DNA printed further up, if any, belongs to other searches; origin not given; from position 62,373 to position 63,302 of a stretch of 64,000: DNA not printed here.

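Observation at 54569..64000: Ten-gene minus-strand cluster with a PEP/phosphoryl-transfer theme, built largely from uncharacterised families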

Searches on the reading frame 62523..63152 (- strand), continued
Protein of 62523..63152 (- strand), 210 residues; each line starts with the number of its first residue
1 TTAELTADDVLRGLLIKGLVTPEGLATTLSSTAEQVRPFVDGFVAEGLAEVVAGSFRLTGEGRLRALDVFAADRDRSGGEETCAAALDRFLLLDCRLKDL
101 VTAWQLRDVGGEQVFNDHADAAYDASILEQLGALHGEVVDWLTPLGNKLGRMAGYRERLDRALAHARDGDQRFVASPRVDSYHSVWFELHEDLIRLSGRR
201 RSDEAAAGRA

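Call 80: find_encoding_contigs(protein=P0178, flank=6000, max_places=2)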
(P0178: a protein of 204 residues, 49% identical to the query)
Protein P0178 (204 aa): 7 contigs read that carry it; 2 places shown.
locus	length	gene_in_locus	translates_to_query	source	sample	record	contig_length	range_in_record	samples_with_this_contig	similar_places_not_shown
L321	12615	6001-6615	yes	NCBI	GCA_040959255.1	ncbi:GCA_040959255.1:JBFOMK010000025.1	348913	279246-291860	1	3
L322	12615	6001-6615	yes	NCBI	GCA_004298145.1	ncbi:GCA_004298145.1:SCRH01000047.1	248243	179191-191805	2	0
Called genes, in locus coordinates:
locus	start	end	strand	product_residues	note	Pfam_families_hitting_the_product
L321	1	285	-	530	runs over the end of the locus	PF01039:Carboxyl_trans, PF03255:ACCA (weak)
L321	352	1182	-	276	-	PF04909:Amidohydro_2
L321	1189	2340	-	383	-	PF02771:Acyl-CoA_dh_N (weak), PF02770:Acyl-CoA_dh_M, PF00441:Acyl-CoA_dh_1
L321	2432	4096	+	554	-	PF01326:PPDK_N, PF00391:PEP-utilizers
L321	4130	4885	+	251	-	PF00392:GntR, PF07729:FCD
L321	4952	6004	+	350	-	PF00441:Acyl-CoA_dh_1, PF08028:Acyl-CoA_dh_2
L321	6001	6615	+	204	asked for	-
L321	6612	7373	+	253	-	PF00378:ECH_1, PF16113:ECH_2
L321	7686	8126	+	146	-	PF12697:Abhydrolase_6 (weak)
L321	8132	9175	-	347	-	PF17198:AveC_like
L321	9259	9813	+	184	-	PF00440:TetR_N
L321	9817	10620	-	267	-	PF00561:Abhydrolase_1, PF02230:Abhydrolase_2 (faint), PF12146:Hydrolase_4, PF12697:Abhydrolase_6, PF00326:Peptidase_S9 (faint), PF08386:Abhydrolase_4 (weak)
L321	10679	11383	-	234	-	PF00392:GntR, PF07729:FCD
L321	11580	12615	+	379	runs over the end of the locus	PF04909:Amidohydro_2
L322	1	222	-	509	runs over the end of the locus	PF01039:Carboxyl_trans, PF03255:ACCA (weak)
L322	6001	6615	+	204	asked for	-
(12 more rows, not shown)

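Call 83: search_protein_families(library=ncbifam, proteins=[L305:10569-11372:+], max_evalue=1e-8)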
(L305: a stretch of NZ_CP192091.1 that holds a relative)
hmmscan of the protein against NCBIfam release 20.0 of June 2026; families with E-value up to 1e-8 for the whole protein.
L305:10569-11372:+ (267 aa): 0 families
